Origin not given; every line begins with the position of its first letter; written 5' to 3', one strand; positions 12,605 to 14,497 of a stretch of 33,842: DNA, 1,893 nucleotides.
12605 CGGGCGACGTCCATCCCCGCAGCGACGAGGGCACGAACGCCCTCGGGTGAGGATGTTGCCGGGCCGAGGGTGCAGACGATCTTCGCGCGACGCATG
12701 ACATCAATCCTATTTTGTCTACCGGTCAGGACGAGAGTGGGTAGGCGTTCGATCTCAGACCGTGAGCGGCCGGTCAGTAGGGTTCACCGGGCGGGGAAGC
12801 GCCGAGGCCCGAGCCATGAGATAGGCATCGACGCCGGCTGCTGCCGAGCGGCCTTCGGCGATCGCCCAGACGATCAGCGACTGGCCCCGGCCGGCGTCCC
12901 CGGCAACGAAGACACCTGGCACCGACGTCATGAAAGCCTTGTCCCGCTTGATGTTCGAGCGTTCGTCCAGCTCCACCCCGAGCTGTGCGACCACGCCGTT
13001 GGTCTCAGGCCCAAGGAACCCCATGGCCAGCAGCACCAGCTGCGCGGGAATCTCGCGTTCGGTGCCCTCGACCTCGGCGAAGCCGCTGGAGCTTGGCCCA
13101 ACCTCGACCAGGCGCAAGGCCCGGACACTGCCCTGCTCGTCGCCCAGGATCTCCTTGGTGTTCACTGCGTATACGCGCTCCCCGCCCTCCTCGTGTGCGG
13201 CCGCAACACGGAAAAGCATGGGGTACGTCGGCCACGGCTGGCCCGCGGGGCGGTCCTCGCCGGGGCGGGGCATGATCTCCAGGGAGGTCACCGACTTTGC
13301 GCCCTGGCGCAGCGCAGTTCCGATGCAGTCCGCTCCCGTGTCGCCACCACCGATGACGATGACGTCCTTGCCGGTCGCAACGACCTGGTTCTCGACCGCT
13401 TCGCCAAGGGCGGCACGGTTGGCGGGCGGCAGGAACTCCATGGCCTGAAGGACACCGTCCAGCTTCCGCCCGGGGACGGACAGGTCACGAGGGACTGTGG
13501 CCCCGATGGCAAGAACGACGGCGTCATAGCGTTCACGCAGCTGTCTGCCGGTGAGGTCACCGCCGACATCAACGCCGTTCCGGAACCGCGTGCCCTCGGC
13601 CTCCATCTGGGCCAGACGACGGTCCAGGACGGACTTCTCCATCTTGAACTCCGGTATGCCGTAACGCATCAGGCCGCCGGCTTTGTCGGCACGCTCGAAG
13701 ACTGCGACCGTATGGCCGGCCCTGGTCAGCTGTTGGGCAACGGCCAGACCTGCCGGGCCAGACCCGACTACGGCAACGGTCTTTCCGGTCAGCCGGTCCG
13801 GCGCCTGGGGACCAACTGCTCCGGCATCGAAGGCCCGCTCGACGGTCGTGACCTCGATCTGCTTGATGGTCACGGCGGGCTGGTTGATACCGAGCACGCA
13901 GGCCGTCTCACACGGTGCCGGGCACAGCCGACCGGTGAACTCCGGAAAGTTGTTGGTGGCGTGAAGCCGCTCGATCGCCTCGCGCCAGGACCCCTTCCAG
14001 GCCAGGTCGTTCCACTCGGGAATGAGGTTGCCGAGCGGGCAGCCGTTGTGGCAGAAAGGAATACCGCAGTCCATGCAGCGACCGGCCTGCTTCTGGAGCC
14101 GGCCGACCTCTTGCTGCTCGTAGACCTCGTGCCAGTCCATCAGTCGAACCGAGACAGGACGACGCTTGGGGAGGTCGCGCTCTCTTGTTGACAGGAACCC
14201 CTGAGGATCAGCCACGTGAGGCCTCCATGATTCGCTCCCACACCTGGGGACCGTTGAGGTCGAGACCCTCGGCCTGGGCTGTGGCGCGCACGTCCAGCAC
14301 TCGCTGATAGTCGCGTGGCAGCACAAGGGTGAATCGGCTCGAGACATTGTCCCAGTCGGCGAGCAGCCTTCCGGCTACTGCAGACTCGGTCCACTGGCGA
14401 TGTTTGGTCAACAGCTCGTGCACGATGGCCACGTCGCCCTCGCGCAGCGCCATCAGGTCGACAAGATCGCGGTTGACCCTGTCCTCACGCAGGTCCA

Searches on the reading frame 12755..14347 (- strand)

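Call 36: search_protein_families(library=pfam, proteins=[window:12755-14347:-], max_evalue=0.001)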
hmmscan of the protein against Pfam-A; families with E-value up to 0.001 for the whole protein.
window:12755-14347:- (530 aa): 13 families
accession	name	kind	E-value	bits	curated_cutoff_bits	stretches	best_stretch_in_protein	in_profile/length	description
PF07992.20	Pyr_redox_2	-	3.3e-28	99.4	26.1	1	190-499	2-291/291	Pyridine nucleotide-disulphide oxidoreductase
PF14691.11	Fer4_20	-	2.3e-21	76.2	25.8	1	71-172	4-108/113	Dihydroprymidine dehydrogenase domain II, 4Fe-4S cluster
PF13450.12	NAD_binding_8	-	5.3e-10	39.9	21.9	1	193-228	1-36/68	NAD(P)-binding Rossmann-like domain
PF00070.33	Pyr_redox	-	7.2e-09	36.5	22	1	191-223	2-34/82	Pyridine nucleotide-disulphide oxidoreductase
PF01266.30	DAO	-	1.3e-07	31.9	27.9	1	191-224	2-35/353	FAD dependent oxidoreductase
PF01593.30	Amino_oxidase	-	2.1e-07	31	19.8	1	199-228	2-31/443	Flavin containing amine oxidoreductase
PF13738.12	Pyr_redox_3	-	1.1e-06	28.6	30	0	193-228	2-38/305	Pyridine nucleotide-disulphide oxidoreductase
PF03486.20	HI0933_like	-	2.2e-06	27.8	50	1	190-224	2-36/244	HI0933-like protein Rossmann domain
PF01494.25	FAD_binding_3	-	3.8e-05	23.5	22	1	190-224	3-37/349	FAD binding domain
PF12831.13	FAD_oxidored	-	5.9e-05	23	27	1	191-230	2-41/416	FAD dependent oxidoreductase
PF13241.12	NAD_binding_7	-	7.5e-05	23.7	22.1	0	186-220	5-39/104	Putative NAD(P)-binding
PF01946.23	Thi4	-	0.00013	21.7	26.2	0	190-230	19-60/235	Thi4 family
PF00890.30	FAD_binding_2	-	0.00023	20.9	20.4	1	191-225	2-36/414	FAD binding domain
